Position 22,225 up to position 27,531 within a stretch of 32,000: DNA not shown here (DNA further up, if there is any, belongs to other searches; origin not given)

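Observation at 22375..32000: Two giant ORFs bridged by a lipoprotein-like mini-ORF: candidate uncharacterised envelope or host-contact system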

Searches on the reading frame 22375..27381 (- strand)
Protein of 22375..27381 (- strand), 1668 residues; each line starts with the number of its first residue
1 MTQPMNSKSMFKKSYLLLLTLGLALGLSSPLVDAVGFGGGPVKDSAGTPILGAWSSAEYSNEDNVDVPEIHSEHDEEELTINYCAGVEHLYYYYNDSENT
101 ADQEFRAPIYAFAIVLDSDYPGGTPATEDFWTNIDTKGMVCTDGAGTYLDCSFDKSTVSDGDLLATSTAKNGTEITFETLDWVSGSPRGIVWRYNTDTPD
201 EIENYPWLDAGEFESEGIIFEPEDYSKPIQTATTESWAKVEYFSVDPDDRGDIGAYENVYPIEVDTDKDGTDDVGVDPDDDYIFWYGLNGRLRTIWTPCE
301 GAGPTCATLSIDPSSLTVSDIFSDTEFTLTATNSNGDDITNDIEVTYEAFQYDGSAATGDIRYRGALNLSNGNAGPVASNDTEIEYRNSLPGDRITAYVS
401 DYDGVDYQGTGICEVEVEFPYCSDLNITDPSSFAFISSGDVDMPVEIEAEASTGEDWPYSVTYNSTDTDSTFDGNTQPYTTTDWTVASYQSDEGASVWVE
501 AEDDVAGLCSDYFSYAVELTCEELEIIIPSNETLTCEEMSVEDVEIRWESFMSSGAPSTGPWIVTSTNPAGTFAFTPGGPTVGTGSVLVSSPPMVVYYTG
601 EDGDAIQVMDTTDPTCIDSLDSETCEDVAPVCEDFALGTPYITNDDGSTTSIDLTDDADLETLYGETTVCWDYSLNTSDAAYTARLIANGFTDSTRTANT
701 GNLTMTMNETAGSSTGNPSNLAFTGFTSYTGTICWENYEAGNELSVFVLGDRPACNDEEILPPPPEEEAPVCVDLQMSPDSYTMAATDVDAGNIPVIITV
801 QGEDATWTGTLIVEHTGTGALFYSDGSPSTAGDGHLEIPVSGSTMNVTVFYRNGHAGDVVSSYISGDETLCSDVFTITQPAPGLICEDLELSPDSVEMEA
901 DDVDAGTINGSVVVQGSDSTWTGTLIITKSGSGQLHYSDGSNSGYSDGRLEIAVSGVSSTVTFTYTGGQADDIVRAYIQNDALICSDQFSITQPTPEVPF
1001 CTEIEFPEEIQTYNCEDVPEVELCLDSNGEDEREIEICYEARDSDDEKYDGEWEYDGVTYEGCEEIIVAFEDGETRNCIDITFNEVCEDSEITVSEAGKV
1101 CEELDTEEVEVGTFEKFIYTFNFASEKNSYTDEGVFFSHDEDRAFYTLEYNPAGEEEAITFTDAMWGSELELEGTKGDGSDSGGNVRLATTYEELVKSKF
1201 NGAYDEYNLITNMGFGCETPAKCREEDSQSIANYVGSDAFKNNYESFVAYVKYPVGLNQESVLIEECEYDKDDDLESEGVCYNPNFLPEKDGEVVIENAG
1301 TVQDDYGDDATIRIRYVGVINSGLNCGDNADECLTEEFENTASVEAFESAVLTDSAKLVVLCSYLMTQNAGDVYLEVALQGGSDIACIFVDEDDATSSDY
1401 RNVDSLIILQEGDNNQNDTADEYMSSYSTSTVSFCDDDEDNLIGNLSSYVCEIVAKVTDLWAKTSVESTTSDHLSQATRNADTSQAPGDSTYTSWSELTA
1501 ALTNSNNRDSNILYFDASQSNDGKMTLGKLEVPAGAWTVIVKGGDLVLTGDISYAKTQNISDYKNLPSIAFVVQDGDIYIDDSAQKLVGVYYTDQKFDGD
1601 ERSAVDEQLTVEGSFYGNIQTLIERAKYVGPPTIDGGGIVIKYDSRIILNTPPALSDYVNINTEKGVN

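Call 7: search_protein_families(library=pfam, proteins=[window:22375-27381:-], max_evalue=1)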
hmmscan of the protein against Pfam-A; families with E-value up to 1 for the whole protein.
window:22375-27381:- (1668 aa): 0 families

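Call 10: search_protein_families(library=ncbifam, proteins=[window:22375-27381:-], max_evalue=1)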
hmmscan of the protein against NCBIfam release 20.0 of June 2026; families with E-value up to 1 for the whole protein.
window:22375-27381:- (1668 aa): 1 family
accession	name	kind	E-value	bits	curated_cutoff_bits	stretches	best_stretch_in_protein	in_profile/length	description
TIGR04393.1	rpt_T5SS_PEPC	repeat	0.0043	17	23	2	909-940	11-44/49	T5SS/PEP-CTERM-associated repeat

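Call 11: find_homologous_proteins(query=window:22375-27381:-)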
Query window:22375-27381:- (1668 aa): 17 proteins with E <= 0.001 among 8000 candidates.
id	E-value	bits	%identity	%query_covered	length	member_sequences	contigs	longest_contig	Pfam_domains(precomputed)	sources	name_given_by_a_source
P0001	0.0e+0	3780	100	99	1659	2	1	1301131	-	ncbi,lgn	ncbi:MAG: hypothetical protein AAB383_00420 [Patescibacteria group bacterium]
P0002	0.0e+0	2330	65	99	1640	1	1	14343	-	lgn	-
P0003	0.0e+0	2193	61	100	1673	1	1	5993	-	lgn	-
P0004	0.0e+0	2122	60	99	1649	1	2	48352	-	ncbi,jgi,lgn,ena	ncbi:MAG: hypothetical protein WC924_02170 [Candidatus Gracilibacteria bacterium]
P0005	0.0e+0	2118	60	99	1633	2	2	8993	-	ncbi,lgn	-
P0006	0.0e+0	2081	61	97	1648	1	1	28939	-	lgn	-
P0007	0.0e+0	2018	59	99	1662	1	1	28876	-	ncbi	-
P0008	0.0e+0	2008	58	100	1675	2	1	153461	-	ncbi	-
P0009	0.0e+0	1883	55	100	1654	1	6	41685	-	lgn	-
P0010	0.0e+0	1870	55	100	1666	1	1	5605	-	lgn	-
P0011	0.0e+0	1846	54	99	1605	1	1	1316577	-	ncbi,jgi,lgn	ncbi:MAG: hypothetical protein WC777_04790 [Candidatus Gracilibacteria bacterium]|jgi:hypothetical p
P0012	0.0e+0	1805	54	100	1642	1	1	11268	-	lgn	-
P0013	0.0e+0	1438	46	56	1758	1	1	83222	-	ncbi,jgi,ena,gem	ncbi:MAG: hypothetical protein WC897_03935 [Candidatus Gracilibacteria bacterium]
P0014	0.0e+0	1326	48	54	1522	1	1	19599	-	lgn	-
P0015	0.0e+0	1095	40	99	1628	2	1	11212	-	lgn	-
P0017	1.5e-233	797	32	66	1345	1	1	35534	-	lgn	-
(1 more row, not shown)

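Call 13: find_encoding_contigs(protein=P0001, flank=10000, max_places=3)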
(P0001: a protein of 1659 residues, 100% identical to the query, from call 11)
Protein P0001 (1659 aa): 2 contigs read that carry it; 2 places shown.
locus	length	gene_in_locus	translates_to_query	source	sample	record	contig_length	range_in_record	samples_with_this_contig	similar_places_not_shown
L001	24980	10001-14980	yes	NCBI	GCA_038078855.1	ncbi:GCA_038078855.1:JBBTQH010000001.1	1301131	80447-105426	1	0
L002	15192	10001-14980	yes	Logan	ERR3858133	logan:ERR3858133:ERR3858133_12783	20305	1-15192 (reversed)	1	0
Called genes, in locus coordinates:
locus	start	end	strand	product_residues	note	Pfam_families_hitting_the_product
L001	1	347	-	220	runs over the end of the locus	PF01509:TruB_N, PF16198:TruB_C_2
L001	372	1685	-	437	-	PF08245:Mur_ligase_M, PF02875:Mur_ligase_C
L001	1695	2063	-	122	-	PF01687:Flavokinase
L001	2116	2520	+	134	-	-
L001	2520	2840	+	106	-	-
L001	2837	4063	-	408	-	PF04932:Wzy_C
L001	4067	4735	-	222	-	PF00121:TIM, PF05690:ThiG (weak)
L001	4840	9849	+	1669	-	-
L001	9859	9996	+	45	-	-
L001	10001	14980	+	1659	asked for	-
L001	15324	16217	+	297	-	-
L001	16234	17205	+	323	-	PF06144:DNA_pol3_delta, PF21694:DNA_pol3_delta_C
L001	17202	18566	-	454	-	PF03951:Gln-synt_N, PF00120:Gln-synt_C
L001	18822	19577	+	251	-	PF01978:TrmB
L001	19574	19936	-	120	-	PF01519:DUF16 (faint), PF11083:Relaxase_C (faint), PF20667:Sec10_N (faint), PF16526:CLZ (weak)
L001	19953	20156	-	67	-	-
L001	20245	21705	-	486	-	PF01425:Amidase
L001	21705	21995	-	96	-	PF02686:GatC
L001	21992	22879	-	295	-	PF00892:EamA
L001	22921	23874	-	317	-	-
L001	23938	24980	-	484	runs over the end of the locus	PF22564:HAAS (faint)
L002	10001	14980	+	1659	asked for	-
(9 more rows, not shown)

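Call 20: search_solved_structures(query=A1, max_evalue=10)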
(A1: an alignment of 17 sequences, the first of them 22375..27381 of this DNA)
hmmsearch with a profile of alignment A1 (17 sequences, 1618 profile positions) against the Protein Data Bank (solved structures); distinct sequences matched with E-value up to 10: 1.
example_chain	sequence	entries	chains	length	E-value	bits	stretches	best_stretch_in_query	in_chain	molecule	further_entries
1u96_A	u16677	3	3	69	7.2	7.4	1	968-1021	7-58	Cytochrome c oxidase copper chaperone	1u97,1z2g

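Call 21: search_solved_structures(query=A2, max_evalue=10)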
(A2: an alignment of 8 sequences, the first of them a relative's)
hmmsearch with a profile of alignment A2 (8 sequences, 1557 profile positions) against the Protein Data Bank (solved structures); distinct sequences matched with E-value up to 10: 1.
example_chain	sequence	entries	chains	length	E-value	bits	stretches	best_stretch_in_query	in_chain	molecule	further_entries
3i2c_H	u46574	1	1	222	3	8.3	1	159-199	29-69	CNTO4088 HEAVY CHAIN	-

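Call 22: find_encoding_contigs(protein=P0011, flank=10000, max_places=1)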
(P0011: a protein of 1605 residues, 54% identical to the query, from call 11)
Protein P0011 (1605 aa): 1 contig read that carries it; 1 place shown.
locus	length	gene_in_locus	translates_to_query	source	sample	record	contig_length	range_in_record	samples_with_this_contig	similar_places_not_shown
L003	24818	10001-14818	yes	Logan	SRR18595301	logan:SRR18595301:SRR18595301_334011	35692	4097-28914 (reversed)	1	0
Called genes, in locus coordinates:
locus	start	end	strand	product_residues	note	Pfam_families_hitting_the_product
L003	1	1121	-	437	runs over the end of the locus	PF08245:Mur_ligase_M, PF02875:Mur_ligase_C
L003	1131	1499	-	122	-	PF01687:Flavokinase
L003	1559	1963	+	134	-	-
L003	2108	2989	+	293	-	-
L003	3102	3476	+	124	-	-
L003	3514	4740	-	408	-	PF04932:Wzy_C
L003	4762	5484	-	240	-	PF00121:TIM, PF05690:ThiG (weak)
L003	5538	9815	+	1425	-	-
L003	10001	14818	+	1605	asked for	-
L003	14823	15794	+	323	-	PF06144:DNA_pol3_delta, PF21694:DNA_pol3_delta_C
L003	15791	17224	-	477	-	PF03951:Gln-synt_N, PF00120:Gln-synt_C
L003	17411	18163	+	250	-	PF01978:TrmB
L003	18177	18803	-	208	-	PF03575:Peptidase_S51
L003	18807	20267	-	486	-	PF01425:Amidase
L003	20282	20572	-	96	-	PF02686:GatC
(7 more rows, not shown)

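Call 23: find_encoding_contigs(protein=P0008, flank=10000, max_places=1)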
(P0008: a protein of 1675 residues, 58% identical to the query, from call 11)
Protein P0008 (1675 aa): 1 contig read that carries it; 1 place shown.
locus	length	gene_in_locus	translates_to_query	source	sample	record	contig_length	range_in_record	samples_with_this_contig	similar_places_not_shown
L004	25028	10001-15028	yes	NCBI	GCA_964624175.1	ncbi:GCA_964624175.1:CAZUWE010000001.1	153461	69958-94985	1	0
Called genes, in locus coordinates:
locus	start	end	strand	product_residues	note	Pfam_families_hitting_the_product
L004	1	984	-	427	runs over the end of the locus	PF08245:Mur_ligase_M, PF02875:Mur_ligase_C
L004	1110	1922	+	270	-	-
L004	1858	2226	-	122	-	PF01687:Flavokinase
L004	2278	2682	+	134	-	-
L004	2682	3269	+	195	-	-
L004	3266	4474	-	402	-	PF11992:TgpA_N (weak), PF04932:Wzy_C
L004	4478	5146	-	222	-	PF00121:TIM, PF00977:His_biosynth (faint), PF05690:ThiG (weak)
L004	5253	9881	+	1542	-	-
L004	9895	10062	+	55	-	-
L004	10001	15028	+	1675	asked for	-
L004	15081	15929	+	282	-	-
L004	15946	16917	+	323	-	PF06144:DNA_pol3_delta, PF21694:DNA_pol3_delta_C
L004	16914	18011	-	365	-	-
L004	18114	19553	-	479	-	PF03951:Gln-synt_N, PF00120:Gln-synt_C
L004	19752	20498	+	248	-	PF01978:TrmB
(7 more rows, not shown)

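Call 24: find_encoding_contigs(protein=P0013, flank=10000, max_places=1)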
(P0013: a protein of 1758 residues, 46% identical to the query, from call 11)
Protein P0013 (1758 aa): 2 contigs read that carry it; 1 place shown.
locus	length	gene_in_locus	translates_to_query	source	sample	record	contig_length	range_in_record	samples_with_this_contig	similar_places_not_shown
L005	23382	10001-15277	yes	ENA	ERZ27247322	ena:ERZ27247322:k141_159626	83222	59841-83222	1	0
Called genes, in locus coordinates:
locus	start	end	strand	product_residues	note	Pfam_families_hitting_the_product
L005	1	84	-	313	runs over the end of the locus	-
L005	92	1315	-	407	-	PF08245:Mur_ligase_M, PF02875:Mur_ligase_C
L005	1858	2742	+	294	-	-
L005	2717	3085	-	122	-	PF01687:Flavokinase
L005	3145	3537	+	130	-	-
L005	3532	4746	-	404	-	PF04932:Wzy_C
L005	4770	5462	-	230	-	PF00121:TIM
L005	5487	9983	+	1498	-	-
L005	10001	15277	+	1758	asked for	-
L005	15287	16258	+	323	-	PF06144:DNA_pol3_delta, PF21694:DNA_pol3_delta_C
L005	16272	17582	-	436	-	PF03951:Gln-synt_N, PF00120:Gln-synt_C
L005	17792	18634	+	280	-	PF01978:TrmB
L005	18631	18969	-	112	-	-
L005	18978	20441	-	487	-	PF01425:Amidase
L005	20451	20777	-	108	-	PF02686:GatC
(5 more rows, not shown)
